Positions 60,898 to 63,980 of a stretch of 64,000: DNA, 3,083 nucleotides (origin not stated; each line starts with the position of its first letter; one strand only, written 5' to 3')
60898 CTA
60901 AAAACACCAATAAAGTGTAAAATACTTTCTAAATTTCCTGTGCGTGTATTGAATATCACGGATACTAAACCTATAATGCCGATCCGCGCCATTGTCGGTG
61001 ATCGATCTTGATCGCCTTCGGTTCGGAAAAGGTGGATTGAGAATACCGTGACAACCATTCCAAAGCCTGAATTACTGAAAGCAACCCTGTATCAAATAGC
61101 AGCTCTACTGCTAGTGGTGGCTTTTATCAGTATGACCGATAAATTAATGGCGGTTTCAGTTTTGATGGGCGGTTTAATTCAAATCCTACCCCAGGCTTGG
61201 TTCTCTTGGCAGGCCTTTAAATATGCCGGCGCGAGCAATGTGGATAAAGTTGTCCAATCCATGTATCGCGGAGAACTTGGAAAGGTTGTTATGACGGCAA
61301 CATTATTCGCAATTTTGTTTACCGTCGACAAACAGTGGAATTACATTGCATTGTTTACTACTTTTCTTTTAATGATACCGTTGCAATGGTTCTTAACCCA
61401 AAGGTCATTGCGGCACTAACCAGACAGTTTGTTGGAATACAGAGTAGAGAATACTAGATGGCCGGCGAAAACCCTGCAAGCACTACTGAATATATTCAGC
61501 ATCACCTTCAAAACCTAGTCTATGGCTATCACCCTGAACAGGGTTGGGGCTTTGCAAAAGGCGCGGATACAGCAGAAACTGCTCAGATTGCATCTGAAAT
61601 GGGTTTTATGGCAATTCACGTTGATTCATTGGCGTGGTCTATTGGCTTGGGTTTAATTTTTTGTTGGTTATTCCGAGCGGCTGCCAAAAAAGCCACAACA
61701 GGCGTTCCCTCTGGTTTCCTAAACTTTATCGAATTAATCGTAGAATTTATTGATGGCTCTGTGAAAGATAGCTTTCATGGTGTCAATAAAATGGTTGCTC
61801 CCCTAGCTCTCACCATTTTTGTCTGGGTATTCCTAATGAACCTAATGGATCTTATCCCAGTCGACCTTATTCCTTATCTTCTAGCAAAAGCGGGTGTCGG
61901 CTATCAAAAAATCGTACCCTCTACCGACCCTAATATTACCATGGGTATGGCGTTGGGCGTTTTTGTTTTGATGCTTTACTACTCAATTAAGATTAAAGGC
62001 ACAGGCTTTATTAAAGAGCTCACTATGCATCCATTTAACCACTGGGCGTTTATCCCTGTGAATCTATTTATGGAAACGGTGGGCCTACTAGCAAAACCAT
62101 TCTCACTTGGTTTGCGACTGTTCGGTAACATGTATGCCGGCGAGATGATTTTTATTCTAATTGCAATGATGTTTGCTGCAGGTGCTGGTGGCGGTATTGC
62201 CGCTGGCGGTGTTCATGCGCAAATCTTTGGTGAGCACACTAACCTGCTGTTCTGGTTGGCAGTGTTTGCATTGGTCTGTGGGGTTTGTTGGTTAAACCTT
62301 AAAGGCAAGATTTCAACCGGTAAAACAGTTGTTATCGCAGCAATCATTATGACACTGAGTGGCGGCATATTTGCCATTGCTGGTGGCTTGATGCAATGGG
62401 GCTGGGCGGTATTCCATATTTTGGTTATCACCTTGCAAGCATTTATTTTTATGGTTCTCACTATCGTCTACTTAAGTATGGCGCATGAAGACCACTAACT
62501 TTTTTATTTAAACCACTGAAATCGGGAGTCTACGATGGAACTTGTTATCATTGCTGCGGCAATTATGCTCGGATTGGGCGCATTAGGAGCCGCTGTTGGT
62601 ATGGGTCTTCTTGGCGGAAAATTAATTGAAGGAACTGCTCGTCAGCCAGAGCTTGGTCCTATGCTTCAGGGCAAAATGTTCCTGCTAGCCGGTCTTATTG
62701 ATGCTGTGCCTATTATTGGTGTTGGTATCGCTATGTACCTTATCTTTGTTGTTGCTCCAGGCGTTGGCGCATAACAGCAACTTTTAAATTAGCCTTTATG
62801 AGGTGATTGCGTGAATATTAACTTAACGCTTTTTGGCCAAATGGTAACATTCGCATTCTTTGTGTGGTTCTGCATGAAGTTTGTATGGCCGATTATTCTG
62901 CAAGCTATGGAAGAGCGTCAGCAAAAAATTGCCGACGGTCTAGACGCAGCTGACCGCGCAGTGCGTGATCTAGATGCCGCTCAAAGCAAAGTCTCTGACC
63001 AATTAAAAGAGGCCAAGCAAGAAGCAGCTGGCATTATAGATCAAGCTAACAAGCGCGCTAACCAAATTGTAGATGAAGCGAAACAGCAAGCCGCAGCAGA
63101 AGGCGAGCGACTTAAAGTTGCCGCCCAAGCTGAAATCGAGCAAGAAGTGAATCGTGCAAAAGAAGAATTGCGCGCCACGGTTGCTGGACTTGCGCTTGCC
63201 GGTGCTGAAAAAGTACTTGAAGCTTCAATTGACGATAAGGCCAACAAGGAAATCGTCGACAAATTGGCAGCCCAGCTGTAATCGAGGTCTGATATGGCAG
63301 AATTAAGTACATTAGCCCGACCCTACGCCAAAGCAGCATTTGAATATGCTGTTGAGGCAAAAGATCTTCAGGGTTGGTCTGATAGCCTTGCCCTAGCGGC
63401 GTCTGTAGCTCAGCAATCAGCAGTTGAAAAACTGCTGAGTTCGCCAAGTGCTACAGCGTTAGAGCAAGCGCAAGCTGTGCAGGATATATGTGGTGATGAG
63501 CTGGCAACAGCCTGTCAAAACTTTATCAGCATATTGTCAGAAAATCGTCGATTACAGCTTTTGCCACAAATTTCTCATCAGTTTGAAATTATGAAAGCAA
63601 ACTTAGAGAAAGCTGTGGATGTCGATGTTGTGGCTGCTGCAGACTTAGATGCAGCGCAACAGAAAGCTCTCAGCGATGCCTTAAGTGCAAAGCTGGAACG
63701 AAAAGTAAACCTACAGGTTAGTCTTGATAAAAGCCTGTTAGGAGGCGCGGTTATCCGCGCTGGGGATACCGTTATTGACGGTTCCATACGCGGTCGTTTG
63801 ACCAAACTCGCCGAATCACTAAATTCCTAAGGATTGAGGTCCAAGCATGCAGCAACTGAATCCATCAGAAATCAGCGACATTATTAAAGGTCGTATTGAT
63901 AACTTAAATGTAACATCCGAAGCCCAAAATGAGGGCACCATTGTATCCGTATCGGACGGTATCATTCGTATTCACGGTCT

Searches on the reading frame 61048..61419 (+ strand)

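Call 54: search_protein_families(library=ncbifam, proteins=[window:61048-61419:+], max_evalue=1e-10)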
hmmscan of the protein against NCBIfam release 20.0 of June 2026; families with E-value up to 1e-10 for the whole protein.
window:61048-61419:+ (123 aa): 1 family
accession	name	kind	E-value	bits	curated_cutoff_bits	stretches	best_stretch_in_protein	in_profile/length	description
NF004414.0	PRK05760.1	equivalog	6.4e-23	81.3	129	1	14-115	16-118/128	F0F1 ATP synthase subunit I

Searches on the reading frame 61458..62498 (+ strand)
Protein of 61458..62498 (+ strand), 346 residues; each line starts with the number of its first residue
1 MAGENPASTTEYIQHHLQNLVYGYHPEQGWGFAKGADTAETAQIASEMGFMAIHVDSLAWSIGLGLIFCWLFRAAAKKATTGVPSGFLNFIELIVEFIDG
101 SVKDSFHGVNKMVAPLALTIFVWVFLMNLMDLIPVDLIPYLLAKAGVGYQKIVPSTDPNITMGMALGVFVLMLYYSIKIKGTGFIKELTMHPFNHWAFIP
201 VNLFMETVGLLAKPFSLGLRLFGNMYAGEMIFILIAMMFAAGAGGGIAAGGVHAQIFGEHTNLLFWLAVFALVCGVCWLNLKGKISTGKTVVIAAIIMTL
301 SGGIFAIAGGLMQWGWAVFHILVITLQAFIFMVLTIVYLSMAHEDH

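Call 54: search_protein_families(library=ncbifam, proteins=[window:61458-62498:+], max_evalue=1e-10)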
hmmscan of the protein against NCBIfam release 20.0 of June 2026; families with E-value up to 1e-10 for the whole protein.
window:61458-62498:+ (346 aa): 9 families
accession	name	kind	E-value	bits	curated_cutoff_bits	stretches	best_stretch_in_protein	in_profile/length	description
NF004477.0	PRK05815.1-1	equivalog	1.7e-113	378.5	280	2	6-243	7-227/268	F0F1 ATP synthase subunit A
TIGR01131.1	ATP_synt_6_or_A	equivalog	7.4e-40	137.2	102.6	1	50-242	10-182/227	F0F1 ATP synthase subunit A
NF004479.0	PRK05815.1-4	equivalog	3.9e-23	81.9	268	1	68-242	29-192/238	F0F1 ATP synthase subunit A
NF004482.0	PRK05815.2-4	equivalog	9.5e-22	77.9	225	1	52-277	26-229/252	F0F1 ATP synthase subunit A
NF004481.0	PRK05815.2-3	equivalog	1.5e-17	64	227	1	43-237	8-181/225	F0F1 ATP synthase subunit A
NF009953.0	PRK13419.1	equivalog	5e-16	58.9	460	1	66-240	125-285/346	F0F1 ATP synthase subunit A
NF004486.0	PRK05815.3-4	equivalog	2.4e-13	50.4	272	1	76-241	46-189/224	F0F1 ATP synthase subunit A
NF009955.0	PRK13421.1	equivalog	3.1e-13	49.7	302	1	67-235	32-178/231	F0F1 ATP synthase subunit A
NF009954.0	PRK13420.1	equivalog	1.3e-11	44.7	272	0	39-238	5-181/229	F0F1 ATP synthase subunit A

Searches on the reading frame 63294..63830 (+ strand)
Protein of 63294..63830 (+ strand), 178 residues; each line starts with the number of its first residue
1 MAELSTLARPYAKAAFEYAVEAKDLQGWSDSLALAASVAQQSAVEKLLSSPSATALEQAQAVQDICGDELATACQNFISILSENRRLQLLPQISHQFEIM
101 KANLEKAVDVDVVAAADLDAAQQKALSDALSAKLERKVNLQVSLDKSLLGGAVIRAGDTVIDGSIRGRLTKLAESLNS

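Call 31: find_encoding_contigs(protein=window:63294-63830:+, flank=10000, max_places=6)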
Protein window:63294-63830:+ (178 aa): 10 contigs read that carry it; 6 places shown.
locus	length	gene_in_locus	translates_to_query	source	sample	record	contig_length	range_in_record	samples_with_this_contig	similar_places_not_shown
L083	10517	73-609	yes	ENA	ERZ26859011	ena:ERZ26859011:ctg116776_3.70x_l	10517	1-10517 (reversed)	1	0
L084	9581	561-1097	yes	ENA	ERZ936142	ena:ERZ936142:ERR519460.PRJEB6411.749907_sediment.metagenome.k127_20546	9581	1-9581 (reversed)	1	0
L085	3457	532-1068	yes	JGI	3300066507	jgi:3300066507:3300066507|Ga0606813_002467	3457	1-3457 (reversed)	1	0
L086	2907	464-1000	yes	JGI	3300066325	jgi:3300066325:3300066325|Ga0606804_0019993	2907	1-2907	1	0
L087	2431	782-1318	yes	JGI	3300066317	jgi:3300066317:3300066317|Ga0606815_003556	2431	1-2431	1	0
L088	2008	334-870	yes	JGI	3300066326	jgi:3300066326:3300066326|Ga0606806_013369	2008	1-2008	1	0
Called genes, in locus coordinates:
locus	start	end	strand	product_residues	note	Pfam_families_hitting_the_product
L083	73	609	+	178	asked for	PF00213:OSCP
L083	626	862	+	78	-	PF02874:ATP-synt_ab_N, PF09378:HAS-barrel (weak)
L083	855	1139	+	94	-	-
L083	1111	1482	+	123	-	PF00006:ATP-synt_ab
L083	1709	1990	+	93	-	PF00306:ATP-synt_ab_C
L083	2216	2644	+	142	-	PF00231:ATP-synt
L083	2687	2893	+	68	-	PF00231:ATP-synt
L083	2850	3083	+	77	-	PF00231:ATP-synt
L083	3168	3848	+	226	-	PF02874:ATP-synt_ab_N, PF00006:ATP-synt_ab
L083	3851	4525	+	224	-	PF00006:ATP-synt_ab, PF22919:ATP-synt_VA_C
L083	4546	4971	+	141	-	PF02823:ATP-synt_DE_N, PF00401:ATP-synt_DE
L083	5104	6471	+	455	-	PF00483:NTP_transferase, PF01128:IspD, PF02348:CTP_transf_3, PF12804:NTP_transf_3, PF25084:LbH_EIF2B, PF25087:GMPPB_C, PF00132:Hexapep, PF14602:Hexapep_2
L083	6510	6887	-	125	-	-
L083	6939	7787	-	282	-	PF01418:HTH_6, PF13580:SIS_2 (faint), PF01380:SIS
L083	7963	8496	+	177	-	PF00580:UvrD-helicase, PF13245:AAA_19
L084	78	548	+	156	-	PF00430:ATP-synt_B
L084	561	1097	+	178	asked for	PF00213:OSCP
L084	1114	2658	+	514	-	PF02874:ATP-synt_ab_N, PF09378:HAS-barrel (faint), PF00006:ATP-synt_ab, PF00306:ATP-synt_ab_C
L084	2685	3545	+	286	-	PF00231:ATP-synt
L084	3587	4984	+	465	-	PF02874:ATP-synt_ab_N, PF00006:ATP-synt_ab, PF22919:ATP-synt_VA_C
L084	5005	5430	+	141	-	PF02823:ATP-synt_DE_N, PF00401:ATP-synt_DE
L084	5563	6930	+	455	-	PF00483:NTP_transferase, PF01128:IspD, PF02348:CTP_transf_3 (weak), PF12804:NTP_transf_3, PF25084:LbH_EIF2B, PF25087:GMPPB_C, PF00132:Hexapep, PF14602:Hexapep_2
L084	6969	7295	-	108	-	-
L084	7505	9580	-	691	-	?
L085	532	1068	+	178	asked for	PF00213:OSCP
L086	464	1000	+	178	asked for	PF00213:OSCP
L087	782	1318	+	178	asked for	PF00213:OSCP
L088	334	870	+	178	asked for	PF00213:OSCP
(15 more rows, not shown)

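Call 40: find_related_loci(query=L084:5563-6930:+, collection=metagenome_contigs, flank=10000)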
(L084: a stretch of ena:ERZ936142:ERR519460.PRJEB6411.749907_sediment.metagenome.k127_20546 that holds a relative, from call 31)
Query L084:5563-6930:+ (455 aa) in metagenome_contigs; peptide patterns used: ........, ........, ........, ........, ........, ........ (x = any residue, [..] = any of these).
600 stretches matched a pattern (row limit reached: there are more); 593 encode a relative of the query (tblastn E <= 1e-3); the best 80 are kept; 80 distinct loci.
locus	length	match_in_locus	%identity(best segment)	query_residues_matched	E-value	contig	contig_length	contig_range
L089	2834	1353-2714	89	1-454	0e+0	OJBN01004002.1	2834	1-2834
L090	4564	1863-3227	87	1-455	0e+0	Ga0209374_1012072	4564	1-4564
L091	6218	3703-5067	85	1-455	0e+0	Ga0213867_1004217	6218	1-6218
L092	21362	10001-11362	72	1-454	0e+0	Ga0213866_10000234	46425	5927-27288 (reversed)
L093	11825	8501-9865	70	1-455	0e+0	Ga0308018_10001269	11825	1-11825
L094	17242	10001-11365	70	1-455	0e+0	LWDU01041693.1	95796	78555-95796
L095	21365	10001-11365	67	1-455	0e+0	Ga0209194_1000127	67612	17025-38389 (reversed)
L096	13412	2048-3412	67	1-455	0e+0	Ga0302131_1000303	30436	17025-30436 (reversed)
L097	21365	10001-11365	65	1-455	0e+0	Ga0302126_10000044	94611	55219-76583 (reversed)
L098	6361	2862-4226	62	1-455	0e+0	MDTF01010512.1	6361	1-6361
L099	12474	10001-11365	58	1-455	1e-180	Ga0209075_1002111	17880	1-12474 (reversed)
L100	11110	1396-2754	57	1-453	4e-175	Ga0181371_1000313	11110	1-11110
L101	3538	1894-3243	56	5-455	0e+0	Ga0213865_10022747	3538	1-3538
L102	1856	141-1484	55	6-454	0e+0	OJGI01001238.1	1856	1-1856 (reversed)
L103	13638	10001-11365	55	5-455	2e-171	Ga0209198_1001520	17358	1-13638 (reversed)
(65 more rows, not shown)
